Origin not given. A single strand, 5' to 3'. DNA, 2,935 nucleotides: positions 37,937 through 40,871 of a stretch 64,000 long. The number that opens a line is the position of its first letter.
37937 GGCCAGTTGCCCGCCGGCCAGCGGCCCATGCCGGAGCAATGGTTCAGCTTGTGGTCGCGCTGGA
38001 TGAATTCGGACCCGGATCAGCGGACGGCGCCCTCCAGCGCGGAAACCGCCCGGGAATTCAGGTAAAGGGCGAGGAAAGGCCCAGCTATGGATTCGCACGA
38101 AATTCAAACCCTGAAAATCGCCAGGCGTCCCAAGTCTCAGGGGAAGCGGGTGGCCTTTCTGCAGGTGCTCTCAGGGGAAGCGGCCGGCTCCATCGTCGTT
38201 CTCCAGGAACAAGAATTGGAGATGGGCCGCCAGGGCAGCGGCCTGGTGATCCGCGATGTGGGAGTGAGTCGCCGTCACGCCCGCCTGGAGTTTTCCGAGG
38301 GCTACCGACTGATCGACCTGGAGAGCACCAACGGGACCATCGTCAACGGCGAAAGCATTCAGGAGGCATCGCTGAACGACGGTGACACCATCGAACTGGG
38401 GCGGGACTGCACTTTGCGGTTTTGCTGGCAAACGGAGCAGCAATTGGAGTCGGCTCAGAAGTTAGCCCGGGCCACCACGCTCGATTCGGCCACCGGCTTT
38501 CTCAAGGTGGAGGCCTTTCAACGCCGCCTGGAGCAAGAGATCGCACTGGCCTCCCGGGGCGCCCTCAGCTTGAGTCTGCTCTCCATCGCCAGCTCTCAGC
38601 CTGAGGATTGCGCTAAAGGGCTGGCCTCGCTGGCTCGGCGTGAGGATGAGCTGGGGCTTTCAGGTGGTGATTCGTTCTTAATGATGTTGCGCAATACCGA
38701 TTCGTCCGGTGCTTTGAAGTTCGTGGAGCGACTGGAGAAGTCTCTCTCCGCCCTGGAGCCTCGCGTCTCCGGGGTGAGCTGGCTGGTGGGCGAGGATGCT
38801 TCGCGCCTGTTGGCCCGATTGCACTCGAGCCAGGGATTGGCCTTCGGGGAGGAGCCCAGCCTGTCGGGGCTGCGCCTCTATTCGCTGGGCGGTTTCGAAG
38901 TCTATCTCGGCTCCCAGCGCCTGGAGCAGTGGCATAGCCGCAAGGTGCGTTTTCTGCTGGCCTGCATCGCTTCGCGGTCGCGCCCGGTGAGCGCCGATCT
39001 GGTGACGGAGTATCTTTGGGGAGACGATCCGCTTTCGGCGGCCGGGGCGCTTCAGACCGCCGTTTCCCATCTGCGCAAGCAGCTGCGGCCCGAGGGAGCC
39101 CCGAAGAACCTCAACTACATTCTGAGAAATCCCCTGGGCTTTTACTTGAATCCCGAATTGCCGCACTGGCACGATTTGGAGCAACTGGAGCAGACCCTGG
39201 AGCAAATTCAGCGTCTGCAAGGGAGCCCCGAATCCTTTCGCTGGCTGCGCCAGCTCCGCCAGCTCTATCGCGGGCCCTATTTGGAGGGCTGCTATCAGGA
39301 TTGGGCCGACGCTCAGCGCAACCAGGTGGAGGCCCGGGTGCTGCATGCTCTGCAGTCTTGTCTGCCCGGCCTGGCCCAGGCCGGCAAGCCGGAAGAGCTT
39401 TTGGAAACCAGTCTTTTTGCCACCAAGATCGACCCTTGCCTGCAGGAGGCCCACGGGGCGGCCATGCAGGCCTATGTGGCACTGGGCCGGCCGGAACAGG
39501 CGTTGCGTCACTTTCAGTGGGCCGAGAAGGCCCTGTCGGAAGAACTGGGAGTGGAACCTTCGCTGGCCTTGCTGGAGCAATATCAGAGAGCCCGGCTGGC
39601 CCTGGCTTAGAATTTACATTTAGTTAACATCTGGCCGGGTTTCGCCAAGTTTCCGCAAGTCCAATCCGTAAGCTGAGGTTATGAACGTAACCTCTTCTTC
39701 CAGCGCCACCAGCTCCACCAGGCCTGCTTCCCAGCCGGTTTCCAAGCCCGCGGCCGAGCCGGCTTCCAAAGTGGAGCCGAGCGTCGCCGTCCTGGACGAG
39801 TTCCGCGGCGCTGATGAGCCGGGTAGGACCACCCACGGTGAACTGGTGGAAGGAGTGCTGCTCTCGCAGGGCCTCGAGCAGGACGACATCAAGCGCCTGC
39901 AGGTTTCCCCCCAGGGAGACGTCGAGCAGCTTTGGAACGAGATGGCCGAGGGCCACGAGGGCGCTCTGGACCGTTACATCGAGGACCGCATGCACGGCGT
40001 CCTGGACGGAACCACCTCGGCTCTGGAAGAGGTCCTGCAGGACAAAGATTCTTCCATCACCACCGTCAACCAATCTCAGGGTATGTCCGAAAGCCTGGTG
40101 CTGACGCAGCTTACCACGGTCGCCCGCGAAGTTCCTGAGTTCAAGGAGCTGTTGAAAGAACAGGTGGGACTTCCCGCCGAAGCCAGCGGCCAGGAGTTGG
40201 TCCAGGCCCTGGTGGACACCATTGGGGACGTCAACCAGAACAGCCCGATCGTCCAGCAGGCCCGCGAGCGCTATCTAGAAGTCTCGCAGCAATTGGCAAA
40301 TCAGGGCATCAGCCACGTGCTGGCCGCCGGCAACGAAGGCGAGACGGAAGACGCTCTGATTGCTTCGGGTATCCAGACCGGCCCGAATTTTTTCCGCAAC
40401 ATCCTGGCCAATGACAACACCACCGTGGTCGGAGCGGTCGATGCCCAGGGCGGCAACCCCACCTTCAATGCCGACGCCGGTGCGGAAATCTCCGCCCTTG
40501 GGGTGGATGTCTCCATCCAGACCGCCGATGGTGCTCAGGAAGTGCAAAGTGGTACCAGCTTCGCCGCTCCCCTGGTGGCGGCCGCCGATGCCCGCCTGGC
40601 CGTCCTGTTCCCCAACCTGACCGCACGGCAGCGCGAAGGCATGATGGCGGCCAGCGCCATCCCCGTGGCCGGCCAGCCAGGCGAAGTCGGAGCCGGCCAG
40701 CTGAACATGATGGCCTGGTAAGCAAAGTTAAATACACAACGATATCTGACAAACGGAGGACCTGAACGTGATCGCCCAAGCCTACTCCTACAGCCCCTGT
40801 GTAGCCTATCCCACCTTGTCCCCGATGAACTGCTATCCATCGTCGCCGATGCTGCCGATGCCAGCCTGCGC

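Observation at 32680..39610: Minor-pilin-like operon hard-wired to paired PEGA receptor Ser/Thr kinases and an FHA/SARP regulator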

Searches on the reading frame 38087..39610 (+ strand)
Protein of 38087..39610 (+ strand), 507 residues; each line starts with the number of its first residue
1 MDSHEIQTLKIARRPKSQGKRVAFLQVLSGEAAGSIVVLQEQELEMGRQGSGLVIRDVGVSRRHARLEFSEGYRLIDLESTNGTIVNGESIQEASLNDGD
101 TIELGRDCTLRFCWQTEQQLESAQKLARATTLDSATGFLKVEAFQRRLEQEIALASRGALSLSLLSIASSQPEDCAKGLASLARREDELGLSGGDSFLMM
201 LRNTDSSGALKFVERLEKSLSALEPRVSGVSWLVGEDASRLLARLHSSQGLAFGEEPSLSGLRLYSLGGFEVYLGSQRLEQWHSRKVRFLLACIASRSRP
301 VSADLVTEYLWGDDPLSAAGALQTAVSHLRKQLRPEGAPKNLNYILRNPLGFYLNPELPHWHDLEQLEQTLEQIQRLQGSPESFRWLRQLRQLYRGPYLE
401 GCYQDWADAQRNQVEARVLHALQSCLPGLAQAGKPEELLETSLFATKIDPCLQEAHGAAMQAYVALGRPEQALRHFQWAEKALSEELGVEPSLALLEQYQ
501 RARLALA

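Call 9: search_protein_families(library=pfam, proteins=[window:38087-39610:+], max_evalue=0.1)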
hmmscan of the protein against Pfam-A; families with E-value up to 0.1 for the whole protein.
window:38087-39610:+ (507 aa): 5 families
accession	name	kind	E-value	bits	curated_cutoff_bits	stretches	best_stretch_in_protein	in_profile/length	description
PF03704.23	BTAD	-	3.7e-16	60.2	22.1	1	380-500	22-143/146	Bacterial transcriptional activator domain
PF00498.31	FHA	-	3.9e-15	56.5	20.7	1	46-105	3-67/67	FHA domain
PF16697.10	Yop-YscD_cpl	-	1.6e-13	51.1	33.2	1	27-106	2-85/94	Inner membrane component of T3SS, cytoplasmic domain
PF00486.34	Trans_reg_C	-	0.00018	22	26.2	1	289-339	13-64/77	Transcriptional regulatory protein, C terminal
PF00990.26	GGDEF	-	0.00046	20.4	23.8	1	175-226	62-113/161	Diguanylate cyclase, GGDEF domain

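Call 10: search_protein_families(library=ncbifam, proteins=[window:38087-39610:+], max_evalue=0.1)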
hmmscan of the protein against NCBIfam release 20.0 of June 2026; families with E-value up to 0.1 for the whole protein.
window:38087-39610:+ (507 aa): 12 families
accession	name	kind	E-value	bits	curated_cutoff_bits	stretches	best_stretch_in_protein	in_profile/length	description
NF049868.1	FhaB_Rv0019c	equivalog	8.1e-15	55.2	125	1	12-106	56-153/158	FHA domain-containing protein FhaB/FipA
NF052573.1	HisKinEspAMyxo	equivalog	3.4e-13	48.5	1400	1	15-125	19-137/755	serine histidine kinase EspA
NF041660.2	oxygluDhInhib_OdhI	equivalog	1.7e-12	47.3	200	1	19-106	33-122/130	oxoglutarate dehydrogenase inhibitor Odhl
NF053617.1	SARPRegAfsRStmc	equivalog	2.1e-08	32.6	1430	1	256-501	23-264/986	SARP-family global regulator AfsR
TIGR03354.1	VI_FHA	hypoth_equivalog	1.5e-07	31.6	120.25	1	35-106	17-96/420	type VI secretion system-associated FHA domain protein TagH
NF033760.1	gliding_GltG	equivalog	1.5e-07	30.4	650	1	46-157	28-139/650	adventurous gliding motility protein GltG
NF041231.1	BagI_FevR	exception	3.6e-06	26.5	500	1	276-336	5-66/315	AfsR/SARP family transcriptional regulator BagI/FevR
NF038266.1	diguan_SiaD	equivalog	1.1e-05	24.9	290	1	175-228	155-208/252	biofilm regulation diguanylate cyclase SiaD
TIGR00254.1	GGDEF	domain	0.00016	21.4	37.4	1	176-227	67-118/168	diguanylate cyclase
TIGR02500.1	type_III_yscD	equivalog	0.005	15.8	86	1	25-173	3-96/413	type III secretion system inner membrane ring subunit SctD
NF052403.1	ESX1TransRegEspM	equivalog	0.0061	15.5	550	1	22-106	10-94/367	ESX-1 type VII secretion system transcriptional regulator EspM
NF041606.1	dguan_cyc_DgcA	equivalog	0.024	13.6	370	1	176-222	240-286/340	diguanylate cyclase DgcA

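Call 11: find_encoding_contigs(protein=window:38087-39610:+, flank=10000, max_places=10)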
Protein window:38087-39610:+ (507 aa): 3 contigs read that carry it; 1 place shown.
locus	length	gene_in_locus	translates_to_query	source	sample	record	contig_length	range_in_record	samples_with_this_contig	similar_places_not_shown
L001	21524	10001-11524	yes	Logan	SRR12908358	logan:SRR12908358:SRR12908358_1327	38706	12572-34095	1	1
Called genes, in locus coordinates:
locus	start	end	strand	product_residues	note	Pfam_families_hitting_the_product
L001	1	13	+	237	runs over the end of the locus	PF13358:DDE_3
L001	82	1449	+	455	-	PF01471:PG_binding_1, PF09374:PG_binding_3 (faint), PF01471:PG_binding_1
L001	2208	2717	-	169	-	PF00005:ABC_tran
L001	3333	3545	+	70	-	-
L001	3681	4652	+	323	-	-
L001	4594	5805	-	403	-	PF00069:Pkinase, PF01636:APH (faint), PF07714:PK_Tyr_Ser-Thr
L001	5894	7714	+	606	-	-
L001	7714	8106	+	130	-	PF07963:N_methyl (weak)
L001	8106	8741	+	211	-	-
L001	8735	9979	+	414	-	PF00069:Pkinase, PF01636:APH (faint), PF07714:PK_Tyr_Ser-Thr, PF03109:ABC1 (weak)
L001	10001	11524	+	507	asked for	PF16697:Yop-YscD_cpl, PF00498:FHA, PF03704:BTAD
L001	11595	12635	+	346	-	PF00082:Peptidase_S8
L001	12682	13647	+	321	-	-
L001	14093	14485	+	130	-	-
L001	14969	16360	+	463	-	PF10009:DUF2252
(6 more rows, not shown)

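Call 23: search_protein_families(library=padloc, proteins=[window:38087-39610:+], max_evalue=0.01)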
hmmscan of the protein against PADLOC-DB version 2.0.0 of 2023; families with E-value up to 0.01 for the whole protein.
window:38087-39610:+ (507 aa): 0 families

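Call 78: search_solved_structures(query=window:38087-39610:+, max_evalue=0.01)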
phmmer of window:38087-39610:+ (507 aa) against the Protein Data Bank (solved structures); distinct sequences matched with E-value up to 0.01: 23.
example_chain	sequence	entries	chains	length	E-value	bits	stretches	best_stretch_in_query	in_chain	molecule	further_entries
2fez_A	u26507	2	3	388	5.3e-10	41.9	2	21-113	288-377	Probable regulatory protein embR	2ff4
6i2q_B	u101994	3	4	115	2.2e-09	39.8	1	23-106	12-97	Glycogen accumulation regulator GarA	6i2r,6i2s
8p5r_G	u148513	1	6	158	5.2e-09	38.6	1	23-106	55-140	Glycogen accumulation regulator GarA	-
2kkl_A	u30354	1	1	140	6.6e-09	38.3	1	22-107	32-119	Uncharacterized protein Mb1858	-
2lc1_A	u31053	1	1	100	1.6e-08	37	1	32-107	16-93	Putative uncharacterized protein TB39.8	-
2kfu_A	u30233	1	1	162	1.6e-08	37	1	23-107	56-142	Rv1827 pThr 22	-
6i2p_D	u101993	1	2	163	1.6e-08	37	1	23-107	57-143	Glycogen accumulation regulator GarA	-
3po8_A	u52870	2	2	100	1.7e-08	36.9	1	33-107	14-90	Putative uncharacterized protein TB39.8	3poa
7rj3_A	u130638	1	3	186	2.3e-08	36.5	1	23-107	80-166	Glycogen accumulation regulator GarA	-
3oun_A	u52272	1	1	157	6.1e-08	35.1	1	32-106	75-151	Putative uncharacterized protein TB39.8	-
2kb3_A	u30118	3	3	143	1.7e-07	33.6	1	23-106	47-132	Oxoglutarate dehydrogenase inhibitor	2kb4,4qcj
8p5x_G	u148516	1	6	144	1.8e-07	33.6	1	23-106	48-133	Oxoglutarate dehydrogenase inhibitor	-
1uht_A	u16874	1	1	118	5e-07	32.1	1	46-108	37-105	expressed protein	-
8hvr_I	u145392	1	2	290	7.7e-07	31.4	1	255-502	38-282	Regulatory protein AfsR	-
6cah_A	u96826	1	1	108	2.2e-05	26.6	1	45-106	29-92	ABC transporter ATP-binding/permease protein Rv1747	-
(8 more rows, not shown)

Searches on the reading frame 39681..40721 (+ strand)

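Call 18: search_protein_families(library=pfam, proteins=[window:39681-40721:+], max_evalue=0.01)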
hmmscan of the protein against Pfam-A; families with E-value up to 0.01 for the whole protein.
window:39681-40721:+ (346 aa): 1 family
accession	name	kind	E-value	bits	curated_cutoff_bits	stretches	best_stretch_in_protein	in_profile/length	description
PF00082.27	Peptidase_S8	-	3.1e-10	40.3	21.8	1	184-339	123-288/288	Subtilase family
